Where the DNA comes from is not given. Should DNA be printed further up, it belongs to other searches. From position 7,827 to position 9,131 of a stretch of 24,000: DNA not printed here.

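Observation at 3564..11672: Three UbiA prenyltransferases plus two prenyl-chain flavoenzymes in 8 kb: candidate undescribed isoprenoid/ether-lipid tailoring locus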

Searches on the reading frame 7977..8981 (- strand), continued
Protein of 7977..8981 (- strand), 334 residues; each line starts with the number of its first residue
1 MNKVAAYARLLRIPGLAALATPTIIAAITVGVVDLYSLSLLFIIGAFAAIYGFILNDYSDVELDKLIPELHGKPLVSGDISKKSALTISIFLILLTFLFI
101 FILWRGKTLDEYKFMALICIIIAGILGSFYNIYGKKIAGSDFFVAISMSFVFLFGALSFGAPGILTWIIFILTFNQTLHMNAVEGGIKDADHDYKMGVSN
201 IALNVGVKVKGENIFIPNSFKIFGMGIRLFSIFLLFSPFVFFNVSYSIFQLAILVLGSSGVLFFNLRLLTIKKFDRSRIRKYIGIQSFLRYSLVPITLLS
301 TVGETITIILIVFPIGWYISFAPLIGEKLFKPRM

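Call 12: search_protein_families(library=ncbifam, proteins=[L002:8893-9954:+, L002:12560-13519:+, L002:16768-17658:-, L003:18156-19052:-, L002:13626-16784:+], max_evalue=0.00001)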
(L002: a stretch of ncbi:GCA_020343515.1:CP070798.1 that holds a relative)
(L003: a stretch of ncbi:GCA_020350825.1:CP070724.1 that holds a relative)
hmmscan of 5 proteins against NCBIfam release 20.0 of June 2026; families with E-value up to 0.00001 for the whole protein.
L002:8893-9954:+ (353 aa): 14 families
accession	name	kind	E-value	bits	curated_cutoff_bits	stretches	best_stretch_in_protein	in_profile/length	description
NF009523.0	PRK12884.1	equivalog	5.1e-24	84.9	269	1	15-308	3-267/279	prenyltransferase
NF009522.0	PRK12883.1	equivalog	3.6e-18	66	353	1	14-224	1-198/279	geranylgeranylglycerol-phosphate geranylgeranyltransferase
NF009521.0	PRK12882.1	equivalog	1.3e-17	64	296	1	14-225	3-203/280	geranylgeranylglycerol-phosphate geranylgeranyltransferase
TIGR01474.1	ubiA_proteo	equivalog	4.4e-12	46.1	275.45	1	36-224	28-205/282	4-hydroxybenzoate octaprenyltransferase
TIGR01475.1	ubiA_other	subfamily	5.5e-11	42.4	180.8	1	15-308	4-268/282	UbiA-like polyprenyltransferase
TIGR01473.1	cyoE_ctaB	equivalog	9.6e-11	42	210.3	1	28-150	15-134/281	heme o synthase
NF009514.0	PRK12873.1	equivalog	1.4e-10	41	246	1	49-260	47-254/297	4-hydroxybenzoate polyprenyltransferase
NF003349.0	PRK04375.1-2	equivalog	5.1e-09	35.7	246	1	16-150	25-158/318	heme o synthase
NF035940.1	prenyl_rel_EboC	equivalog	7e-09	35.5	250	1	19-149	2-133/292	UbiA-like protein EboC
NF009609.0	PRK13106.1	equivalog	1.2e-07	31.5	349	1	37-237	36-230/301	prenyltransferase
NF006088.0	PRK08238.1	equivalog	1.3e-07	30.6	351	1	33-157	212-331/482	UbiA family prenyltransferase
NF003348.0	PRK04375.1-1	equivalog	7.4e-07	28.8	285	1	14-150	1-136/292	heme o synthase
NF041584.1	MqnP_SCO4491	exception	4.9e-06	26.5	420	0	41-297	31-259/285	menaquinone biosynthesis prenyltransferase MqnP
NF009526.0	PRK12888.1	equivalog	6.3e-06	25.8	364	0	46-296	50-270/301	4-hydroxybenzoate octaprenyltransferase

L002:12560-13519:+ (319 aa): 20 families
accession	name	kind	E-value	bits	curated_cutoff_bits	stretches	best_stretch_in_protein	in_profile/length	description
NF009523.0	PRK12884.1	equivalog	6.9e-34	117.3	269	1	20-290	3-262/279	prenyltransferase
NF009521.0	PRK12882.1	equivalog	3.1e-22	79.1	296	1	20-268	4-242/280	geranylgeranylglycerol-phosphate geranylgeranyltransferase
NF009525.0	PRK12887.1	equivalog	4.1e-22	78.9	226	1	24-303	17-307/310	homogentisate phytyltransferase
NF005742.0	PRK07566.1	equivalog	6.8e-21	74.7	313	1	22-282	29-288/315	chlorophyll synthase ChlG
TIGR01476.1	chlor_syn_BchG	subfamily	1.5e-18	67.2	212.3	1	24-272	3-246/283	(bacterio)chlorophyll synthase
NF009522.0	PRK12883.1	equivalog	1.2e-17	64.4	353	1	21-284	3-253/279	geranylgeranylglycerol-phosphate geranylgeranyltransferase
TIGR01475.1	ubiA_other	subfamily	1.1e-13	51.3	180.8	1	37-300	15-274/282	UbiA-like polyprenyltransferase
TIGR01474.1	ubiA_proteo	equivalog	1.5e-11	44.3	275.45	1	75-282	54-259/282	4-hydroxybenzoate octaprenyltransferase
NF035940.1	prenyl_rel_EboC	equivalog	3.7e-11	42.9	250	1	24-199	2-172/292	UbiA-like protein EboC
NF009058.0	PRK12392.1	subfamily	4.4e-11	42.4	494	1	76-271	66-265/333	bacteriochlorophyll c synthase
TIGR01473.1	cyoE_ctaB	equivalog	2.4e-09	37.4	210.3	1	44-301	19-277/281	heme o synthase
NF009524.0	PRK12886.1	equivalog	1e-08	34.9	387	1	34-300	23-278/291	prenyltransferase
TIGR02056.1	ChlG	equivalog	2.8e-08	33.7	436.45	1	74-272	66-271/306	chlorophyll synthase ChlG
NF009513.0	PRK12872.1-3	equivalog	2.9e-08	33.6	288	1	62-292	53-278/293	prenyltransferase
NF041586.1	MqnP_DT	exception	4.1e-08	33.2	430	1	39-262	19-233/277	menaquinone biosynthesis prenyltransferase MqnP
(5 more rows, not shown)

L002:16768-17658:- (296 aa): 21 families
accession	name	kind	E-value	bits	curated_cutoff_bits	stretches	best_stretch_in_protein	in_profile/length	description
NF009523.0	PRK12884.1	equivalog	3.9e-32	111.6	269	1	3-290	2-275/279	prenyltransferase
NF009521.0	PRK12882.1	equivalog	1.1e-23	83.9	296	1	3-292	3-277/280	geranylgeranylglycerol-phosphate geranylgeranyltransferase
NF005742.0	PRK07566.1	equivalog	4e-20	72.2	313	1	5-286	28-308/315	chlorophyll synthase ChlG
TIGR01476.1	chlor_syn_BchG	subfamily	4.5e-20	72.3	212.3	1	9-275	4-269/283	(bacterio)chlorophyll synthase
NF009522.0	PRK12883.1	equivalog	2.5e-19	69.9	353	1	5-292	3-274/279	geranylgeranylglycerol-phosphate geranylgeranyltransferase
NF009525.0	PRK12887.1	equivalog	2.7e-19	69.6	226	1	5-288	14-307/310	homogentisate phytyltransferase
NF009058.0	PRK12392.1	subfamily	1.5e-14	53.8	494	1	3-254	12-267/333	bacteriochlorophyll c synthase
TIGR01475.1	ubiA_other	subfamily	1.7e-13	50.7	180.8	1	15-277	13-265/282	UbiA-like polyprenyltransferase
TIGR01474.1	ubiA_proteo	equivalog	1.4e-09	37.9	275.45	1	54-264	48-257/282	4-hydroxybenzoate octaprenyltransferase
NF035940.1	prenyl_rel_EboC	equivalog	3.5e-09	36.4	250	1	18-237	15-225/292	UbiA-like protein EboC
NF009926.0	PRK13387.1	equivalog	1.2e-08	34.5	316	0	7-127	5-123/317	1,4-dihydroxy-2-naphthoate polyprenyltransferase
NF008977.0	PRK12324.1-2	equivalog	1.3e-08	34.7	234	1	27-131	19-123/297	decaprenyl-phosphate phosphoribosyltransferase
NF004749.0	PRK06080.1-1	equivalog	2.5e-08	33.4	277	1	6-254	20-265/311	1,4-dihydroxy-2-naphthoate polyprenyltransferase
NF009512.0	PRK12872.1-1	equivalog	3.3e-07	30.2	278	0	186-255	192-256/303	geranylgeranylglycerol-phosphate geranylgeranyltransferase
TIGR01473.1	cyoE_ctaB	equivalog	4.9e-07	29.8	210.3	1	26-291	18-278/281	heme o synthase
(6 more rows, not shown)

L003:18156-19052:- (298 aa): 29 families (the best 25 are shown)
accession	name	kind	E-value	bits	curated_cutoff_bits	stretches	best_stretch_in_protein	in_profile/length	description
NF009523.0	PRK12884.1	equivalog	8.5e-35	120.3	269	1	3-291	2-277/279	prenyltransferase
NF009521.0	PRK12882.1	equivalog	2.8e-25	89.1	296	1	2-282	2-268/280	geranylgeranylglycerol-phosphate geranylgeranyltransferase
NF005742.0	PRK07566.1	equivalog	5.9e-21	74.9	313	1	4-276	27-298/315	chlorophyll synthase ChlG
TIGR01476.1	chlor_syn_BchG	subfamily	1.3e-19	70.8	212.3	1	8-277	3-271/283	(bacterio)chlorophyll synthase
NF009522.0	PRK12883.1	equivalog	5.7e-19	68.7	353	1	5-285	3-268/279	geranylgeranylglycerol-phosphate geranylgeranyltransferase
NF009525.0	PRK12887.1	equivalog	2.2e-18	66.6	226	1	3-286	12-305/310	homogentisate phytyltransferase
TIGR01475.1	ubiA_other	subfamily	1.2e-15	57.8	180.8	1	15-277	13-265/282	UbiA-like polyprenyltransferase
NF009058.0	PRK12392.1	subfamily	1.2e-14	54.2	494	1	3-249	12-263/333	bacteriochlorophyll c synthase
NF035940.1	prenyl_rel_EboC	equivalog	1.3e-11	44.4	250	1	10-236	4-224/292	UbiA-like protein EboC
NF004617.0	PRK05951.1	equivalog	9.7e-11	41.3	239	1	35-258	38-270/306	prenyltransferase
TIGR01474.1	ubiA_proteo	equivalog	2.1e-10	40.6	275.45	1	55-264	49-257/282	4-hydroxybenzoate octaprenyltransferase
NF004749.0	PRK06080.1-1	equivalog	1.8e-09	37.2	277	1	3-248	17-262/311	1,4-dihydroxy-2-naphthoate polyprenyltransferase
TIGR01473.1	cyoE_ctaB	equivalog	6e-09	36.1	210.3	1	22-289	14-276/281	heme o synthase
NF009926.0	PRK13387.1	equivalog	7e-09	35.2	316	0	176-279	201-292/317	1,4-dihydroxy-2-naphthoate polyprenyltransferase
NF004750.0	PRK06080.1-2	equivalog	1.1e-08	34.8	346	1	3-254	4-264/301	1,4-dihydroxy-2-naphthoate polyprenyltransferase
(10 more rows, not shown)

L002:13626-16784:+ (1052 aa): 0 families

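Call 19: find_related_loci(query=A1, collection=genome_contigs, flank=10000)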
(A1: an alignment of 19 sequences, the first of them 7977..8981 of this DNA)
Query A1 (334 aa) in genome_contigs; peptide patterns used: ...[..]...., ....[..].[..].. (x = any residue, [..] = any of these).
136 stretches matched a pattern; 78 encode a relative of the query (tblastn E <= 1e-3); 78 distinct loci.
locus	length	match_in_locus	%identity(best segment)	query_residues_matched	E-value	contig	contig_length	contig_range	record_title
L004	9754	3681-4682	94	1-334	0e+0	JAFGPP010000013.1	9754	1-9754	MAG: Thermoplasmatota archaeon isolate Zod_Metabat.7 k87_476052, whole genome shotgun sequence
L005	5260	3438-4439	74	1-334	7e-167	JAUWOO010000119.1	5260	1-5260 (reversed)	MAG: Thermoplasmatota archaeon isolate CSMAG_2452 CSMAG_2452_k141_34533_length_5260_cov_12.0000, whole genome shotgun se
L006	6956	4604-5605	74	1-334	4e-163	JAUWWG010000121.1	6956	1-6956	MAG: Thermoplasmatota archaeon isolate CSMAG_2652 CSMAG_2652_k127_324294_length_6956_cov_159.0000, whole genome shotgun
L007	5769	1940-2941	73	1-334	2e-163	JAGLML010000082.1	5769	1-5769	MAG: Thermoplasmatales archaeon isolate RS_5_57 ROV157_5.bin.57.fa_82, whole genome shotgun sequence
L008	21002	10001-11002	73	1-334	4e-161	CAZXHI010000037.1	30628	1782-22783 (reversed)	MAG TPA_asm: uncultured Thermoplasmatales archaeon isolate SRP185410_co1_277 genome assembly, contig: k141_1253516, whol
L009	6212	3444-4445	73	1-334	3e-162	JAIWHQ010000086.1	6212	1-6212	MAG: Thermoplasmatota archaeon isolate JL_UM_3 NODE_3276_length_6212_cov_0.298603, whole genome shotgun sequence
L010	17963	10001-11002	72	1-334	1e-159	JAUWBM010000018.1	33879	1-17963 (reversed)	MAG: Thermoplasmatota archaeon isolate CSMAG_1320 CSMAG_1320_k141_218009_length_33879_cov_16.6392, whole genome shotgun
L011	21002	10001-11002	72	1-334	2e-157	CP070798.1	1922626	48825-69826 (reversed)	MAG: Thermoplasmatales archaeon isolate bin14 chromosome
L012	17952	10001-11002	72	1-334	1e-150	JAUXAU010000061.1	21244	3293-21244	MAG: Thermoplasmatota archaeon isolate CSMAG_2770 CSMAG_2770_k141_1033078_length_21244_cov_20.9791, whole genome shotgun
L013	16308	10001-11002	68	1-334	8e-148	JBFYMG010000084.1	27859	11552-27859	MAG: Thermoplasmatales archaeon isolate PPR_0056 k121_1364744, whole genome shotgun sequence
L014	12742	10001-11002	66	1-334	8e-148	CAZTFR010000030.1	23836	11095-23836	MAG TPA_asm: uncultured Thermoplasmatales archaeon isolate SRP141376_co1_12 genome assembly, contig: NODE_4645_length_23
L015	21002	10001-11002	73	1-334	1e-145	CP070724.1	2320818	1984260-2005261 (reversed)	MAG: Thermoplasmatales archaeon isolate bin45 chromosome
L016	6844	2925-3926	67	1-334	6e-145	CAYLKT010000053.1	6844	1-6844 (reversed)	MAG TPA_asm: uncultured Thermoplasmatales archaeon isolate binchicken_co122_15 genome assembly, contig: NODE_10718_lengt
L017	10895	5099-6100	66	1-334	3e-143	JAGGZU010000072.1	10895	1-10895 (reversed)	MAG: Thermoplasmata archaeon isolate AUK212 PB_MBMC_166_c_000000000027, whole genome shotgun sequence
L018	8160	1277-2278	63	1-334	1e-142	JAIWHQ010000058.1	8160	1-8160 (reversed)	MAG: Thermoplasmatota archaeon isolate JL_UM_3 NODE_1752_length_8160_cov_0.304618, whole genome shotgun sequence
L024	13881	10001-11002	69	1-334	3e-138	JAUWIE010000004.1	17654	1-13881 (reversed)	MAG: Thermoplasmatota archaeon isolate CSMAG_2286 CSMAG_2286_k141_118197_length_17654_cov_10.0000, whole genome shotgun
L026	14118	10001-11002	64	1-334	8e-135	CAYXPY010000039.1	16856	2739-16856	MAG TPA_asm: uncultured Thermoplasmatales archaeon isolate binchicken_co190_433 genome assembly, contig: NODE_5858_lengt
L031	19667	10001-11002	64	1-334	6e-131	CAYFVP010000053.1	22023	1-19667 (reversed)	MAG TPA_asm: uncultured Thermoplasmatales archaeon isolate ERP108616_co1_160 genome assembly, contig: k119_1696247, whol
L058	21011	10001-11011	56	2-334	3e-108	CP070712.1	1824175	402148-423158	MAG: Thermoplasmatales archaeon isolate bin50 chromosome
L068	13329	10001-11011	49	2-332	3e-85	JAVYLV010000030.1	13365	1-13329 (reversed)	MAG: Thermoplasmatota archaeon isolate DPZ-2_202101_bins_122 DPZ-2_202101_bins_122_scaffold_30, whole genome shotgun seq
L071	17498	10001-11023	44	1-334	8e-78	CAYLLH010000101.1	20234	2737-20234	MAG TPA_asm: uncultured Thermoplasmatales archaeon isolate SRP067234_co1_161 genome assembly, contig: k99_967842, whole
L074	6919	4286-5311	45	2-334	2e-63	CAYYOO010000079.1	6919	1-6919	MAG TPA_asm: uncultured Thermoplasmatales archaeon isolate SRP332253_co2_45 genome assembly, contig: NODE_11715_length_6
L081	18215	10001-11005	56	4-334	6e-98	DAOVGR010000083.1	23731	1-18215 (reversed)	MAG TPA_asm: Thermoplasmatales archaeon isolate CSMAG_1140 CSMAG_1140_k141_3600630_length_23731_cov_9.9710, whole genome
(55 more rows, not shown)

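Call 24: search_solved_structures(query=A1, max_evalue=0.01)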
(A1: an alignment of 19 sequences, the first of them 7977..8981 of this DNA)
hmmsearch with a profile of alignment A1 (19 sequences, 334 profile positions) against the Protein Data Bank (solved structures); distinct sequences matched with E-value up to 0.01: 0.

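Call 33: search_protein_families(library=pfam, proteins=[L058:7846-8838:-, L024:7763-8782:-, L074:2977-4182:-, L031:3131-4084:-, L026:11187-12131:+, L068:5346-6011:+, L081:14865-15212:+, L002:13626-16784:+, L071:477-1586:+], max_evalue=0.01)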
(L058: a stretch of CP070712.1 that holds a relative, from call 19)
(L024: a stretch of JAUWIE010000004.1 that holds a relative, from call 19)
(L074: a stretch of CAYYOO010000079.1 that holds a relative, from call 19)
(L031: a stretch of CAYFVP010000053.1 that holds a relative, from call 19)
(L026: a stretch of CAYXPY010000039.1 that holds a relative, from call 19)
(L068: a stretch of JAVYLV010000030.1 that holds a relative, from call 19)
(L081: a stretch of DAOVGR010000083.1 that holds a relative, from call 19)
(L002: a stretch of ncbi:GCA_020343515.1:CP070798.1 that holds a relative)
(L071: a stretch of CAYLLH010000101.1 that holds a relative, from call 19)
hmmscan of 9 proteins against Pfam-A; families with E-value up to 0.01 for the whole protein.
L058:7846-8838:- (330 aa): 2 families
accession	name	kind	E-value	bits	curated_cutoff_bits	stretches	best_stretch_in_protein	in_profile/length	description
PF07143.17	CrtC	-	5.6e-07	30.8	22.5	1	36-186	2-167/168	CrtC N-terminal lipocalin domain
PF24137.2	DA_N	-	0.00094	19.3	27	0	32-50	40-58/219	Diels-Alderase N-terminal domain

L024:7763-8782:- (339 aa): 1 family
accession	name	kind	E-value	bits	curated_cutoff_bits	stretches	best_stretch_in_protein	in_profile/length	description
PF00348.22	polyprenyl_synt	-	0.00016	21.4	27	1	174-272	90-194/251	Polyprenyl synthetase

L074:2977-4182:- (401 aa): 6 families
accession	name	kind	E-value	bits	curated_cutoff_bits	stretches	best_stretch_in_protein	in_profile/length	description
PF00535.33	Glycos_transf_2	-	5.3e-29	101.7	23.3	1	50-221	1-167/168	Glycosyl transferase family 2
PF13641.12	Glyco_tranf_2_3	-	3.9e-14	53.6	27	1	49-254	3-207/230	Glycosyltransferase like family 2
PF13506.12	Glyco_transf_21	-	2.7e-13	50.2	21.7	1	118-271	18-168/174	Glycosyl transferase family 21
PF10111.15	Glyco_tranf_2_2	-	1.1e-11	45.3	27.3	1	50-237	1-195/276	Glycosyltransferase like family 2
PF13632.12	Glyco_trans_2_3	-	1.1e-06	29.1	27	1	133-341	1-196/198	Glycosyl transferase family group 2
PF13704.12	Glyco_tranf_2_4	-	0.005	17.7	27.5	0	56-140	1-81/98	Glycosyl transferase family 2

L031:3131-4084:- (317 aa): 1 family
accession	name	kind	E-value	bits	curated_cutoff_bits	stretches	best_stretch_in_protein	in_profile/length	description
PF01040.23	UbiA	-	5.7e-26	91.8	34.2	1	52-264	20-225/250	UbiA prenyltransferase family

L026:11187-12131:+ (314 aa): 1 family
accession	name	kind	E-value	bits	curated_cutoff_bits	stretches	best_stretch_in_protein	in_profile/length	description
PF01040.23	UbiA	-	3.7e-23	82.5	34.2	1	39-281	2-244/250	UbiA prenyltransferase family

L068:5346-6011:+ (221 aa): 1 family
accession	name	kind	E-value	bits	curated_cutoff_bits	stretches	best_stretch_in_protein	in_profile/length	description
PF04240.17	Caroten_synth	-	1.8e-15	57.9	25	1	23-212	5-188/209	Carotenoid biosynthesis protein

L081:14865-15212:+ (115 aa): 0 families

L002:13626-16784:+ (1052 aa): 2 families
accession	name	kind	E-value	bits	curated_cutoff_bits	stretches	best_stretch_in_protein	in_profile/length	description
PF13620.12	CarboxypepD_reg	-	3e-06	27.9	32.3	0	597-649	2-54/82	Carboxypeptidase regulatory-like domain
PF17210.9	SdrD_B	-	0.0074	16.9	29.7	0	603-634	18-49/112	SdrD B-like domain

L071:477-1586:+ (369 aa): 1 family
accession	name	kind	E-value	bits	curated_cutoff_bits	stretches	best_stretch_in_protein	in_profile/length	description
PF01791.15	DeoC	-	2.1e-62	211.2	23.8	1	83-345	2-229/229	DeoC/LacD family aldolase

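Call 41: search_solved_structures(query=A1, max_evalue=10)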
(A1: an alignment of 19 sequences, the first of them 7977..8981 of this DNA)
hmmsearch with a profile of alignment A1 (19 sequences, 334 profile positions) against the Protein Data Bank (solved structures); distinct sequences matched with E-value up to 10: 1.
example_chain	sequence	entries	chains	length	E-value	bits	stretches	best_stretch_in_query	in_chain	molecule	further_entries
9s5h_C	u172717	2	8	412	0.2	14.6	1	155-236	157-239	3-oxoacyl-(Acyl-carrier-protein) synthase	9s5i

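Call 44: search_protein_representatives(alignment_id=A1)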
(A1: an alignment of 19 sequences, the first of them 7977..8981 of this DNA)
Query: 19 sequences, 334 profile positions. Proteins with E-value up to 0.001 (for the whole library): 1090; up to 1e-10: 441; up to 1e-30: 114. The best 150 are listed.
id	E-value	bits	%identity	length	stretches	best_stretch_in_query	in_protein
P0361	2.4e-144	497.6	-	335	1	3-334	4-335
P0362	1.4e-105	370.1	-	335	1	3-329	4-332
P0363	2.3e-91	323.4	-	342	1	5-334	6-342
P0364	1.4e-81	291.3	-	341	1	5-328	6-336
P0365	5.0e-78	279.6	-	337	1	2-333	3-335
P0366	1.7e-71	258.1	-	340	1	2-325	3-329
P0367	3.1e-68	247.4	-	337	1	3-326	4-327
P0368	1.7e-66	241.6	-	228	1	114-330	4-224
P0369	2.6e-66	241.1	-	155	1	180-334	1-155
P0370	4.9e-65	236.9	-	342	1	3-328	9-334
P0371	5.7e-63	230.1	-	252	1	6-214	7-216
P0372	5.6e-61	223.5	-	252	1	86-328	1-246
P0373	3.3e-58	214.4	-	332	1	3-330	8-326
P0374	3.3e-57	211.2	-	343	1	3-324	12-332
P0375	5.0e-57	210.5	-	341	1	6-333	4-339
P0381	2.3e-53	198.5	-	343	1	1-332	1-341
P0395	1.4e-49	186.1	-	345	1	5-328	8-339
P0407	5.5e-46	174.3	-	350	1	4-333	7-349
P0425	7.4e-41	157.4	-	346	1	6-330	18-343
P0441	3.0e-37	145.5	-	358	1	2-333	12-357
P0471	2.9e-31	125.9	-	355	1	6-325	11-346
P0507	7.1e-27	111.4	-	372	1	1-327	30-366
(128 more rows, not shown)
